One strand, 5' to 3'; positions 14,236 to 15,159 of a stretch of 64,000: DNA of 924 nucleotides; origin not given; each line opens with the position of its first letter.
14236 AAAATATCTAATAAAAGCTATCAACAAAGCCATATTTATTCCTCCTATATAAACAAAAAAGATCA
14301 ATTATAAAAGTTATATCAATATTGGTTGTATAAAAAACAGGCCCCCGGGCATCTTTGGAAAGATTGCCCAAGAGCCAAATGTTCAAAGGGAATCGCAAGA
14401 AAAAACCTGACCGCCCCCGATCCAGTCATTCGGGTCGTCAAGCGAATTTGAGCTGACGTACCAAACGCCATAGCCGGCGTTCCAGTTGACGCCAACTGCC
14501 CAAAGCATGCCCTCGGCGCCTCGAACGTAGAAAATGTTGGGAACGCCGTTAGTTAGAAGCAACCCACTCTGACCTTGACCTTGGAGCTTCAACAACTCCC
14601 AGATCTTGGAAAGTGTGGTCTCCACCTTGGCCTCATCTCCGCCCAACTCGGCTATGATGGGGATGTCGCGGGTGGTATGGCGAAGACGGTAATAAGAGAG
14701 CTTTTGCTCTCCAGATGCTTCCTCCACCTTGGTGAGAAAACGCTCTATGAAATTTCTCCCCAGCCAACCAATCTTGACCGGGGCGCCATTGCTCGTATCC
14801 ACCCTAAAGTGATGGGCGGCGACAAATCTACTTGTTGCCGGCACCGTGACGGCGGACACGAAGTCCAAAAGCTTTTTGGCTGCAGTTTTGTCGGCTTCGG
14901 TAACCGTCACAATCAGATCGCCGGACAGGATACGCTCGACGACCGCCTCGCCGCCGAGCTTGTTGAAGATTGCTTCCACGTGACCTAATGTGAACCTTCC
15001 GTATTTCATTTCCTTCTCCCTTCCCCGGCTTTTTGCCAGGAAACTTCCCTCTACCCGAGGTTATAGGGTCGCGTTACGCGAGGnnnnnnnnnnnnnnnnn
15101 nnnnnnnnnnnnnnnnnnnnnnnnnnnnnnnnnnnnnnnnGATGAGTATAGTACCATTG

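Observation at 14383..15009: Paralogous hypothetical protein pair (A and A') under the shared promoter type; possible relatives of the DGR target C-terminal region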

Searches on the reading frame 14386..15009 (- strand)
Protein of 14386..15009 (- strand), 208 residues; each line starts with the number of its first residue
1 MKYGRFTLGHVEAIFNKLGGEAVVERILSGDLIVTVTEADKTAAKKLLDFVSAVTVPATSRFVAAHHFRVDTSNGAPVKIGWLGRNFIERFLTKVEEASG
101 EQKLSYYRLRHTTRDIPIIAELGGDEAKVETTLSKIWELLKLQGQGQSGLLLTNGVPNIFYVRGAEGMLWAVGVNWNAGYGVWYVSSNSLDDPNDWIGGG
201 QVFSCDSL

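Call 4: search_protein_families(library=pfam, proteins=[window:14386-15009:-], max_evalue=1)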
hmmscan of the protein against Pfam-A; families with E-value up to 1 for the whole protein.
window:14386-15009:- (208 aa): 0 families

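Call 10: find_homologous_proteins(query=window:14386-15009:-, max_evalue=0.001)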
Query window:14386-15009:- (208 aa): 29 proteins with E <= 0.001 among 251 candidates.
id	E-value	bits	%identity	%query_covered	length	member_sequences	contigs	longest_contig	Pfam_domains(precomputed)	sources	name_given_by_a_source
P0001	9.7e-135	465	100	100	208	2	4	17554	-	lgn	-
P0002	1.7e-65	238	65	80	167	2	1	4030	-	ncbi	ncbi:MAG: hypothetical protein WCW90_03570, partial [Candidatus Paceibacterota bacterium]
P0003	6.9e-55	204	51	100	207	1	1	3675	-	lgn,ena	-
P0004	2.6e-53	199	54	100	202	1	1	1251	-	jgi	jgi:hypothetical protein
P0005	2.7e-52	195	51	100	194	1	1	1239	-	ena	-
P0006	1.4e-48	183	50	100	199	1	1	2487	-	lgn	-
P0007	2.7e-46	176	48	100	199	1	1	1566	-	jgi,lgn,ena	-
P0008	1.6e-44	170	48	100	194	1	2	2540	-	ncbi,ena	-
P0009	2.7e-43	166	47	100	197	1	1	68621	-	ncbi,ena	-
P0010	6.4e-41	158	48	93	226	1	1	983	-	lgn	-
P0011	1.8e-38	150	50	77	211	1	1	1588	-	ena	-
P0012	1.1e-37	148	46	100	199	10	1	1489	-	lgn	-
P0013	2.9e-36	143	45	88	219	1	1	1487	-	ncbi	-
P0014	5.3e-35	139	43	98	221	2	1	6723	-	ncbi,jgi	-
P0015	9.9e-35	138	50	77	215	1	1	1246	-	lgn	-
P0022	3.3e-30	123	46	79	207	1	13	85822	-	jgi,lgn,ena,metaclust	metaclust:\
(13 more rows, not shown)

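Call 16: find_encoding_contigs(protein=P0009, flank=10000, max_places=3)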
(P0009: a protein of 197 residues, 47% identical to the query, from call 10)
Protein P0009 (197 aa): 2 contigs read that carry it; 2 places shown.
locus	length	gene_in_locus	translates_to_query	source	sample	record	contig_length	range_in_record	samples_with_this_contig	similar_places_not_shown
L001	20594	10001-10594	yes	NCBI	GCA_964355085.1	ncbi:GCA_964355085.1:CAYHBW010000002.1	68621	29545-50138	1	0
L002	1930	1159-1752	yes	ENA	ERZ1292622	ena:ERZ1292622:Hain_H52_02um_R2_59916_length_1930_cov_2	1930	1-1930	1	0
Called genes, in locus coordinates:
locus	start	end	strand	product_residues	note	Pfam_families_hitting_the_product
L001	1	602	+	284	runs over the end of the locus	PF18915:DUF5667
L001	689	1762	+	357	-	PF00817:IMS, PF11798:IMS_HHH (weak), PF21999:IMS_HHH_1 (weak), PF11799:IMS_C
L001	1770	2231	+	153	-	PF03073:TspO_MBR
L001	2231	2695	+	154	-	PF13302:Acetyltransf_3 (weak), PF13420:Acetyltransf_4, PF00583:Acetyltransf_1, PF13673:Acetyltransf_10, PF13508:Acetyltransf_7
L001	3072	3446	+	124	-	PF01641:SelR, PF24046:At4g08330 (faint)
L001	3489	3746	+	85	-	-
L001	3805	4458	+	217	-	PF00717:Peptidase_S24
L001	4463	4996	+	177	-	PF06185:YecM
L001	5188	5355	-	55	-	-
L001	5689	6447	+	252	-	PF12705:PDDEXK_1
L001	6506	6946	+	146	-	-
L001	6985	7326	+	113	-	PF01588:tRNA_bind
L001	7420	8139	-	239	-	PF13521:AAA_28 (weak)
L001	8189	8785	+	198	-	PF06941:NT5C (weak)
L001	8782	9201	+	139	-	PF10648:Gmad2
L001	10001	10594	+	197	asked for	-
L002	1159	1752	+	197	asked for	-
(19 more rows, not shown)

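Call 17: find_encoding_contigs(protein=P0022, flank=10000, max_places=3)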
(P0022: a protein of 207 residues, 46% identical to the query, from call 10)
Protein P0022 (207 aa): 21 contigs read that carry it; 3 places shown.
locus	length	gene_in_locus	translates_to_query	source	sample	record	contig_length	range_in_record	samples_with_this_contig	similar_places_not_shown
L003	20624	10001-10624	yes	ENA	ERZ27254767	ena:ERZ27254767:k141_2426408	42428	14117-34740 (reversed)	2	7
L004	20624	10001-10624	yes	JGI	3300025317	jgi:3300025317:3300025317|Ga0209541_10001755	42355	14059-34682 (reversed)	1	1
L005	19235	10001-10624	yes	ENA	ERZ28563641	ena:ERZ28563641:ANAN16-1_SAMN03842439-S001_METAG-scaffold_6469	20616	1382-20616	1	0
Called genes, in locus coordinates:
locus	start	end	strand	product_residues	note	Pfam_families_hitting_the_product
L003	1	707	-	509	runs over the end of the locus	PF12072:RNase_Y_N, PF00013:KH_1 (weak), PF08668:HDOD (faint), PF01966:HD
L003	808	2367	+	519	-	PF01676:Metalloenzyme, PF06415:iPGM_N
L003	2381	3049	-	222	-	-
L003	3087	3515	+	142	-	PF04020:Phage_holin_4_2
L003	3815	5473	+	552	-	PF00496:SBP_bac_5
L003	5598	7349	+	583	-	PF00753:Lactamase_B, PF12706:Lactamase_B_2, PF07521:RMMBL (faint), PF22505:RNase_J_b_CASP, PF17770:RNase_J_C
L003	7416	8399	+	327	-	PF00579:tRNA-synt_1b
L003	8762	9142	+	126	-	-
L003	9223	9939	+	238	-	PF13462:Thioredoxin_4, PF13098:Thioredoxin_2, PF01323:DSBA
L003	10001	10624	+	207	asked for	-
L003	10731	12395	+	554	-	PF01565:FAD_binding_4, PF02913:FAD-oxidase_C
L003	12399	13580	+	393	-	PF19425:Csd3_N2, PF01551:Peptidase_M23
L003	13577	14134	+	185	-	PF09335:VTT_dom (weak)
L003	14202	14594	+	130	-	-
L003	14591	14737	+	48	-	-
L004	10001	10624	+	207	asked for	-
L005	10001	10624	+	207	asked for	-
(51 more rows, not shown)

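Call 19: find_related_loci(query=A2, collection=genome_contigs, flank=10000)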
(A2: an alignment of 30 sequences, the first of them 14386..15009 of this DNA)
Query A2 (208 aa) in genome_contigs; peptide patterns used: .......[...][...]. (x = any residue, [..] = any of these).
166 stretches matched a pattern; 84 encode a relative of the query (tblastn E <= 1e-3); the best 80 are kept; 80 distinct loci.
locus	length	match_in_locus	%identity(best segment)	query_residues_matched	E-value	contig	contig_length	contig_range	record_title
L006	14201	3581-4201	63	1-207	2e-85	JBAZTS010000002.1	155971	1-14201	MAG: Candidatus Paceibacterota bacterium isolate SO_2017_GW1_209 NODE_763_length_155971_cov_6.571013_OW334_2017, whole g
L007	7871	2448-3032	45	1-204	1e-48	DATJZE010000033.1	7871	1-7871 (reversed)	MAG TPA_asm: Candidatus Paceibacterota bacterium isolate SMAG_U15170 k141_1966129, whole genome shotgun sequence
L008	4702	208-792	47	11-205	5e-47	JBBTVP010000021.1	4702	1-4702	MAG: Patescibacteria group bacterium isolate H51-bin047_1 H51_bin047_1_000000000021, whole genome shotgun sequence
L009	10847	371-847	52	47-207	1e-44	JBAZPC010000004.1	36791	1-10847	MAG: Candidatus Paceibacterota bacterium isolate SO_2017_SWC_20 scaffold_984_c1_LP-4_2017, whole genome shotgun sequence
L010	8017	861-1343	49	44-207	2e-43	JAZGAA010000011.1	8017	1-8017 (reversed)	MAG: Candidatus Paceibacterota bacterium isolate SCS1bin.15 SCS1bin.15_11, whole genome shotgun sequence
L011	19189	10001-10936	52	47-207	9e-43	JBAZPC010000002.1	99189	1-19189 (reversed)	MAG: Candidatus Paceibacterota bacterium isolate SO_2017_SWC_20 scaffold_250_c1_LP-4_2017, whole genome shotgun sequence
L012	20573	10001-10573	42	11-204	3e-42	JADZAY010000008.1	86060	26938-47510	MAG: Candidatus Yanofskybacteria bacterium isolate SJ643 c_000000514407, whole genome shotgun sequence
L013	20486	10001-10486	49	44-207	2e-41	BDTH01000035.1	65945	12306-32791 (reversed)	Bacterium BMS3Abin15 DNA, contig: NODE_2, whole genome shotgun sequence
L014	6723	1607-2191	43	1-204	4e-41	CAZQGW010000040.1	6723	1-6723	MAG TPA_asm: uncultured Candidatus Saccharimonas sp. isolate binchicken_co3_592 genome assembly, contig: NODE_37248_leng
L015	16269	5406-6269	47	46-207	1e-40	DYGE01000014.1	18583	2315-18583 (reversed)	MAG TPA_asm: Candidatus Paceibacter sp. isolate BE2012_5_45_13 Afr_mines_BE2012_1434_length_18583_cov_5_770833, whole ge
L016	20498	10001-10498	47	41-208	2e-40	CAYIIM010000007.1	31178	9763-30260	MAG TPA_asm: uncultured Candidatus Saccharibacteria bacterium isolate ERP119705_co24_121 genome assembly, contig: NODE_1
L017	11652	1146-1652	46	40-204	2e-40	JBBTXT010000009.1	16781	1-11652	MAG: Patescibacteria group bacterium isolate H51-bin081_1 H51_bin081_1_000000000009, whole genome shotgun sequence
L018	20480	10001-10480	48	40-207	2e-40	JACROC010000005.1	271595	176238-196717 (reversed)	MAG: Candidatus Harrisonbacteria bacterium isolate NC_groundwater_1951_Pr3_S-0.2um_42_5 scaffold_324828, whole genome sh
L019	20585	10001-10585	43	1-204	1e-40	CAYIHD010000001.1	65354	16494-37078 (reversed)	MAG TPA_asm: uncultured Candidatus Saccharibacteria bacterium isolate ERP119705_co22_421 genome assembly, contig: NODE_2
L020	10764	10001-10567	42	1-204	1e-40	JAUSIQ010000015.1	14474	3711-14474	MAG: bacterium isolate E14_metabat.bin.263 E14_k141_91252, whole genome shotgun sequence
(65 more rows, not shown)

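Call 23: predict_structure(alignment_id=A2)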
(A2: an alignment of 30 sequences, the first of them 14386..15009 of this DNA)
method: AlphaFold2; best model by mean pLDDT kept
length: 208 residues; sequences in the alignment: 30
mean_pLDDT: 87.6   pTM: 0.75
mean pLDDT of the five models: 87.6, 87.6, 87.1, 86.9, 86.9
residues with pLDDT >= 90: 138; 70-90: 49; 50-70: 11; < 50: 10
segments of 3 or more residues with pLDDT < 50: 36-43
pLDDT, mean of each block of 10 residues (from residue 1): 65 79 80 55 71 93 98 96 98 96 94 94 89 97 84 88 95 95 97 92 82
secondary structure, 60 per line:
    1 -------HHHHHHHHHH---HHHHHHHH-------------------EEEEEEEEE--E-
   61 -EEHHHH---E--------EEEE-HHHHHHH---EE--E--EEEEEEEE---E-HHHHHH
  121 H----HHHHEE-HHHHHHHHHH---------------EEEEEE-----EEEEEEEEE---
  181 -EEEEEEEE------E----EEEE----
elements in order: H8-17 H21-28 E48-56 H64-67 E80-83 H85-91 E102-109 H115-121 H126-129 H133-142 E158-163 E169-177 E182-189 E201-204

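Call 29: fold_search(model_id=the predicted structure, library=pdb)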
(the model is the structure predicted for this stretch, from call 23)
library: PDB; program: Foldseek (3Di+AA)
matches with E <= 10: 171; with E <= 0.001: 0
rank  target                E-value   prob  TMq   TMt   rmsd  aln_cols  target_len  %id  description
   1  9vzk_L                5.1e-01  0.02  0.13  0.14  21.3       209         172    8  Cryo-EM structure of bacteriophage P1 baseplate in C3 (released 2025-10-22)
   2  6isk_A                6.1e-01  0.03  0.10  0.14  14.5        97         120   13  SnoaL-like cyclase XimE (released 2019-11-20)
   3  6l7q                  1.1e+00  0.02  0.10  0.13  15.9       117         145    7  Crystal structure of a hypothetical protein PYCH_01220 derived from Pyrococcus yayanosii (released 2020-11-04)
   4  8jiv_CB               1.3e+00  0.01  0.10  0.07  22.3       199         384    7  Atomic structure of wheat ribosome reveals unique features of the plant ribosomes (released 2024-03-27)
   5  3h3h_A                1.4e+00  0.15  0.12  0.21   3.1        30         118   20  Crystal structure of a snoal-like protein of unknown function (bth_ii0226) from burkholderia thailandensis e264 at 1.6 (released 2009-05-05)
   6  3h3h_B                1.5e+00  0.15  0.13  0.21   3.0        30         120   20  Crystal structure of a snoal-like protein of unknown function (bth_ii0226) from burkholderia thailandensis e264 at 1.6 (released 2009-05-05)
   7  7qgg_B                1.5e+00  0.01  0.06  0.04  13.1        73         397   11  Neuronal RNA granules are ribosome complexes stalled at the pre-translocation state (released 2022-10-26)
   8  5n77_E                1.9e+00  0.04  0.12  0.10   9.7        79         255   11  Crystal structure of the cytosolic domain of the CorA magnesium channel from Escherichia coli in complex with magnesiu (released 2017-07-12)
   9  5ja8_C                2.0e+00  0.10  0.19  0.31   5.6        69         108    9  Crystal structure of the HigB2 toxin in complex with Nb2 (released 2017-04-05)
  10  5ja8_A                2.0e+00  0.08  0.15  0.25   4.7        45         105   11  Crystal structure of the HigB2 toxin in complex with Nb2 (released 2017-04-05)
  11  1vzz_A                2.0e+00  0.02  0.12  0.18  15.4       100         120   15  CRYSTAL STRUCTURE OF MUTANT ENZYME Y32F/D103L OF KETOSTEROID ISOMERASE FROM PSEUDOMONAS PUTIDA BIOTYPE B (released 2004-07-08)
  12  5n77_A                2.2e+00  0.04  0.12  0.10   9.7        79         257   11  Crystal structure of the cytosolic domain of the CorA magnesium channel from Escherichia coli in complex with magnesiu (released 2017-07-12)
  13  5ja8_E                2.6e+00  0.07  0.18  0.29  11.3        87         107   11  Crystal structure of the HigB2 toxin in complex with Nb2 (released 2017-04-05)
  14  5ja8_G                2.6e+00  0.06  0.17  0.30   9.9        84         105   14  Crystal structure of the HigB2 toxin in complex with Nb2 (released 2017-04-05)
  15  4neh_B                2.7e+00  0.08  0.13  0.04   9.0        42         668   19  An internal ligand-bound, metastable state of a leukocyte integrin, aXb2 (released 2014-01-15)
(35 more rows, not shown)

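Call 32: search_solved_structures(query=A2, max_evalue=10)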
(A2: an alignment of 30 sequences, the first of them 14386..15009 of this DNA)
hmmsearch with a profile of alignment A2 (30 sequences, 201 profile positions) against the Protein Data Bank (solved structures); distinct sequences matched with E-value up to 10: 3.
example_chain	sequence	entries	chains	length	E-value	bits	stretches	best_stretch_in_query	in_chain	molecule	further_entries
1tx9_A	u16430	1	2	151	0.22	14.1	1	37-117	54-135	Scaffolding protein D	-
1al0_1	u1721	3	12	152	0.22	14.1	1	37-117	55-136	SCAFFOLDING PROTEIN GPD | PROTEIN (SCAFFOLDING PROTEIN GPD) | Scaffolding protein D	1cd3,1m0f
1hmj_A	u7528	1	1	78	1.7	11.3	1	91-122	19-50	PROTEIN (SUBUNIT H)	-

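Call 42: list_cluster_members(proteins=[window:14386-15009:-, window:20572-21072:-, window:47801-48457:-, window:23165-23806:-])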
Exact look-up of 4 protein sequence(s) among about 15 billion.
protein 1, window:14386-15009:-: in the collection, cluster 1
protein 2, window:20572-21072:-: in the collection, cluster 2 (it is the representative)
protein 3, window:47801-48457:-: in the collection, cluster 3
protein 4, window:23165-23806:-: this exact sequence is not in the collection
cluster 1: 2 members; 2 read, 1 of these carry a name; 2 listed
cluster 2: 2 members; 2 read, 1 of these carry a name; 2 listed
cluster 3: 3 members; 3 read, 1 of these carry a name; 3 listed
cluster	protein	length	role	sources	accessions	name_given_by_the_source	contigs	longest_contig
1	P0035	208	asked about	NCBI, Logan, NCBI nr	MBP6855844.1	MAG: hypothetical protein KBC26_02675 [Candidatus Pacebacteria bacterium] | hypothetical protein [Candidatus Paceibacterota bacterium]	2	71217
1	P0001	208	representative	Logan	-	-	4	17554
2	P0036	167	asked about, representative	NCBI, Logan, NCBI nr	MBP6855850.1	MAG: hypothetical protein KBC26_02705 [Candidatus Pacebacteria bacterium] | hypothetical protein [Candidatus Paceibacterota bacterium]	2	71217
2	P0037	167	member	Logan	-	-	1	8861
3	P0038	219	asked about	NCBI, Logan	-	-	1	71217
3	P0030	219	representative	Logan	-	-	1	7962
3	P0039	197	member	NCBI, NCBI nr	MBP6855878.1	MAG: hypothetical protein KBC26_02850 [Candidatus Pacebacteria bacterium] | hypothetical protein [Candidatus Paceibacterota bacterium]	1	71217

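Call 45: search_protein_representatives(alignment_id=A2)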
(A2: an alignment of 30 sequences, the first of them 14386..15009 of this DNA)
Query: 30 sequences, 201 profile positions. Proteins with E-value up to 0.001 (for the whole library): 4054; up to 1e-10: 2751; up to 1e-30: 1088. The best 150 are listed.
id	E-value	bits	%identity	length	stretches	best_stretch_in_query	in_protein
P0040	1.3e-231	778.9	-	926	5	41-200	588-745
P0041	6.6e-98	342.4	-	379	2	38-201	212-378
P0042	7.4e-76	270.4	-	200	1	4-199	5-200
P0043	8.8e-75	266.9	-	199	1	1-201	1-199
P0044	3.0e-71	255.3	-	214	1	2-201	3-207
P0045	5.1e-71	254.6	-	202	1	1-201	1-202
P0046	2.8e-70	252.2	-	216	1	9-201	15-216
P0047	3.0e-70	252.1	-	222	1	14-201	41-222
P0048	3.4e-69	248.6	-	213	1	2-201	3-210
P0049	4.7e-69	248.1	-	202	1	1-199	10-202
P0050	9.3e-69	247.2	-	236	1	39-200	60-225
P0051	3.9e-68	245.2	-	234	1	2-199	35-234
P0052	7.0e-68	244.3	-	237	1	29-201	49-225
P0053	8.2e-67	240.8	-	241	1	41-201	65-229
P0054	1.1e-66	240.5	-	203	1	1-201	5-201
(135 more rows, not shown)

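Call 81: fold_search(model_id=the predicted structure, library=viral)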
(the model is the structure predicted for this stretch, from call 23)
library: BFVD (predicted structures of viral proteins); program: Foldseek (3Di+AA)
matches with E <= 10: 305; with E <= 0.001: 0
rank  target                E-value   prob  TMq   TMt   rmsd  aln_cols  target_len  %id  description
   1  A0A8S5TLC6            1.1e-01  0.06  0.11  0.12  17.6       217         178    9  Uncharacterized protein [Siphoviridae sp. ctTIi48]
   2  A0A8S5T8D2            3.5e-01  0.07  0.14  0.15  15.9       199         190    8  Uncharacterized protein [Siphoviridae sp. ctmIh35]
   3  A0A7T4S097            3.5e-01  0.06  0.14  0.10  15.7       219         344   12  ORF1a (Fragment) [Chestnut teal astrovirus]
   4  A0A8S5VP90            3.5e-01  0.03  0.15  0.10  21.6       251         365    8  (no name in the UniProt tables at hand)
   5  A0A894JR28            4.7e-01  0.08  0.16  0.18  13.8       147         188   10  Cap [Circular ssDNA virus sp.]
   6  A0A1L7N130            6.0e-01  0.05  0.14  0.18  20.9       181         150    8  Uncharacterized protein [Ralstonia phage RP12]
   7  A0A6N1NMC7            7.7e-01  0.01  0.11  0.09  21.1       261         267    9  Uncharacterized protein [Tupanvirus deep ocean]
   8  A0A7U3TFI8            8.1e-01  0.02  0.13  0.17  15.2       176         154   13  (no name in the UniProt tables at hand)
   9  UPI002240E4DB         8.6e-01  0.02  0.12  0.10  18.6       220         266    8  (no name look-up for this kind of identifier)
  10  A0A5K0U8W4            9.7e-01  0.20  0.17  0.11   3.0        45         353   16  Uncharacterized protein [Yasminevirus sp. GU-2018]
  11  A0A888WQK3            1.1e+00  0.02  0.14  0.11  19.0       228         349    9  (no name in the UniProt tables at hand)
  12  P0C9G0                1.2e+00  0.12  0.23  0.29   5.2        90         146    9  Protein MGF 100-3L [African swine fever virus (isolate Tick/South Africa/Pretoriuskop Pr4/1996)]
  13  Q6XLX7                1.2e+00  0.01  0.12  0.07  23.4       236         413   13  FirrV-1-C1 [Feldmannia irregularis virus a]
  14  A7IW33                1.3e+00  0.06  0.21  0.30  11.9       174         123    4  Uncharacterized protein b158R [Paramecium bursaria Chlorella virus NY2A]
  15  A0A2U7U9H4            1.3e+00  0.03  0.15  0.18  15.1       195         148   10  Uncharacterized protein [Pandoravirus quercus]
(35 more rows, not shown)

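Call 86: search_protein_families(library=ncbifam, proteins=[window:14386-15009:-], max_evalue=1)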
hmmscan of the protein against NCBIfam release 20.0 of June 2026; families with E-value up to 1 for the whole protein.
window:14386-15009:- (208 aa): 0 families

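Call 87: search_protein_families(library=phrogs, proteins=[window:14386-15009:-], max_evalue=1)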
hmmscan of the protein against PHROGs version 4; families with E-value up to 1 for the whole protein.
window:14386-15009:- (208 aa): 0 families
